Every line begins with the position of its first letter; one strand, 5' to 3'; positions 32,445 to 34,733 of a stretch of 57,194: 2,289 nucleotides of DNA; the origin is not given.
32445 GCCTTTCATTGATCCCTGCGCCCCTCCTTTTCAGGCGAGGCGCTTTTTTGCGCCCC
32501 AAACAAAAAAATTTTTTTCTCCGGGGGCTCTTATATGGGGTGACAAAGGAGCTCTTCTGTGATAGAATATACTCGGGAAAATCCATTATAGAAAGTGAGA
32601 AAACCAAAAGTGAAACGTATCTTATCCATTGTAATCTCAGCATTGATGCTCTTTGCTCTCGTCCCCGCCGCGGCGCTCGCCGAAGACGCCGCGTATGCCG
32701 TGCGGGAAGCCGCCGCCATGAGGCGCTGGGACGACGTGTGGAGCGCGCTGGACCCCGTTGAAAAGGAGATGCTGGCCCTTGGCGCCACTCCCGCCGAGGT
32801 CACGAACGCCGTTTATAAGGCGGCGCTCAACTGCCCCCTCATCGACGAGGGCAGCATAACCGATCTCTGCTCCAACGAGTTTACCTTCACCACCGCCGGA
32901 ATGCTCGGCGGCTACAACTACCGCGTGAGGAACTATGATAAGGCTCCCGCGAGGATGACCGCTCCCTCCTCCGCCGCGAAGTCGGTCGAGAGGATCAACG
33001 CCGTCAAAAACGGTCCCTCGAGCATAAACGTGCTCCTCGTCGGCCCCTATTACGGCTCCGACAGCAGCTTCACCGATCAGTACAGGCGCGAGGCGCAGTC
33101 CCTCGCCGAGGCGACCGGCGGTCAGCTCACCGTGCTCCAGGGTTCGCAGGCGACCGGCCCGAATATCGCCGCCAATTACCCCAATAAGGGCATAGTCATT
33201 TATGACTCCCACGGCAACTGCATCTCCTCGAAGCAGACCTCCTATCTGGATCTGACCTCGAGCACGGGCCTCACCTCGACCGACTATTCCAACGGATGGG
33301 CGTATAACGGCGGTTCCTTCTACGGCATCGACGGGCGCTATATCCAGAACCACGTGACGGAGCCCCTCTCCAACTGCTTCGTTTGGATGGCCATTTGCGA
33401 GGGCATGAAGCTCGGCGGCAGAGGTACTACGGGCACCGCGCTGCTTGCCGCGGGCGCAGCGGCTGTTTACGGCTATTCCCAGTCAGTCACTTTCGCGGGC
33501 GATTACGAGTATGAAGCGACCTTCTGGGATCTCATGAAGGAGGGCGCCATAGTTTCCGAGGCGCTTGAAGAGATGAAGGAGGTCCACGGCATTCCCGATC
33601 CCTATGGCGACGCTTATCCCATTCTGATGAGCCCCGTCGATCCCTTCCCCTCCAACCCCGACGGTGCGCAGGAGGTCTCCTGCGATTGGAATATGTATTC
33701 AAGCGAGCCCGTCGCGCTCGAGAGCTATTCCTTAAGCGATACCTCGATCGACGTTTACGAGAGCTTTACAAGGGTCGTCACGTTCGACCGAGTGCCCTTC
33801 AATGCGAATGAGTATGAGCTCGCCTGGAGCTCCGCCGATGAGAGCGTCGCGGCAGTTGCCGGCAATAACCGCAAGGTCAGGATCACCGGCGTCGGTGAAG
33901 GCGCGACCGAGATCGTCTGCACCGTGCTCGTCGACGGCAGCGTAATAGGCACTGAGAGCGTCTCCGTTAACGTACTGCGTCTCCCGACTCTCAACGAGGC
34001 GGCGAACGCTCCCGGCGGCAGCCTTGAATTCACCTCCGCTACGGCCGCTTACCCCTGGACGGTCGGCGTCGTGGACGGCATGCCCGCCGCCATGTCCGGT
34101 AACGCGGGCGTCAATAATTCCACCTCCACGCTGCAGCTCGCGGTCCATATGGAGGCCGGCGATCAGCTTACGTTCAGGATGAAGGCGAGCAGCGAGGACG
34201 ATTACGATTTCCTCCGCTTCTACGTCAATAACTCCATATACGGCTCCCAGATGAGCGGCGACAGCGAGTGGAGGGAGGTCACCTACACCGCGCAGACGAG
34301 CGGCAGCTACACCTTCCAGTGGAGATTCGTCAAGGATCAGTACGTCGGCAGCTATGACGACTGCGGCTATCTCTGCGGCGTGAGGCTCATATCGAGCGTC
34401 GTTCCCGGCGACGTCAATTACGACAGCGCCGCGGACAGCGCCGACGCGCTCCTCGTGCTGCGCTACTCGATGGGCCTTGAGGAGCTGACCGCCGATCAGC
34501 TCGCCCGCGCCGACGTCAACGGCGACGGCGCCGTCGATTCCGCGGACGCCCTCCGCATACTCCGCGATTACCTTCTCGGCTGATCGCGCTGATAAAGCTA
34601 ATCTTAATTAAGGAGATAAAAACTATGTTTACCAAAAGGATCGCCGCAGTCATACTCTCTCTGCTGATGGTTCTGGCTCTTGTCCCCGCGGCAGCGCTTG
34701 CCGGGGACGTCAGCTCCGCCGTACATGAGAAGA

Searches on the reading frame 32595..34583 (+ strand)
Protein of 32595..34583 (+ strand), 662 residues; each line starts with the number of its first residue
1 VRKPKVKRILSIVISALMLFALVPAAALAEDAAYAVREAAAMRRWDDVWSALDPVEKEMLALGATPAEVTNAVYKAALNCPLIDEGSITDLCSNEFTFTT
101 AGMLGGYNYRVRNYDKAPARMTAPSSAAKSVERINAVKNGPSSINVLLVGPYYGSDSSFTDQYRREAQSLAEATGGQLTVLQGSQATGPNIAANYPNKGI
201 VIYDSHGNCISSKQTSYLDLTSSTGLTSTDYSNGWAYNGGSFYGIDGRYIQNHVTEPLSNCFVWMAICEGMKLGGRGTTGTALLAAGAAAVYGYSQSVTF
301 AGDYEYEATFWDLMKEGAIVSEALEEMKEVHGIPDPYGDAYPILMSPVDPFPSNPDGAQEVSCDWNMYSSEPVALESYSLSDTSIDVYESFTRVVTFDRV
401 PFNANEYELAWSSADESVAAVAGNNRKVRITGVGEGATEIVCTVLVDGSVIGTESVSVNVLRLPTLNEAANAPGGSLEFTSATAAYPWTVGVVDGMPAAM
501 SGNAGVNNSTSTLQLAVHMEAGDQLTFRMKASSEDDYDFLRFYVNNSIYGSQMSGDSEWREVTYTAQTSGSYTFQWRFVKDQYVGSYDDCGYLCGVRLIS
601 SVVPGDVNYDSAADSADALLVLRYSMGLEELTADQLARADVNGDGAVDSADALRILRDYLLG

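Call 13: search_protein_families(library=pfam, proteins=[window:32595-34583:+])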
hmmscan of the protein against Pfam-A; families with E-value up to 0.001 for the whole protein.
window:32595-34583:+ (662 aa): 2 families
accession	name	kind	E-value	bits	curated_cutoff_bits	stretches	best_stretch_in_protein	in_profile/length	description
PF00404.24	Dockerin_1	-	8.3e-11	42.4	22.9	1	604-655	1-52/57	Dockerin type I domain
PF02368.24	Big_2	-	0.00047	20.5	22.8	0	377-444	4-68/79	Bacterial Ig-like domain (group 2)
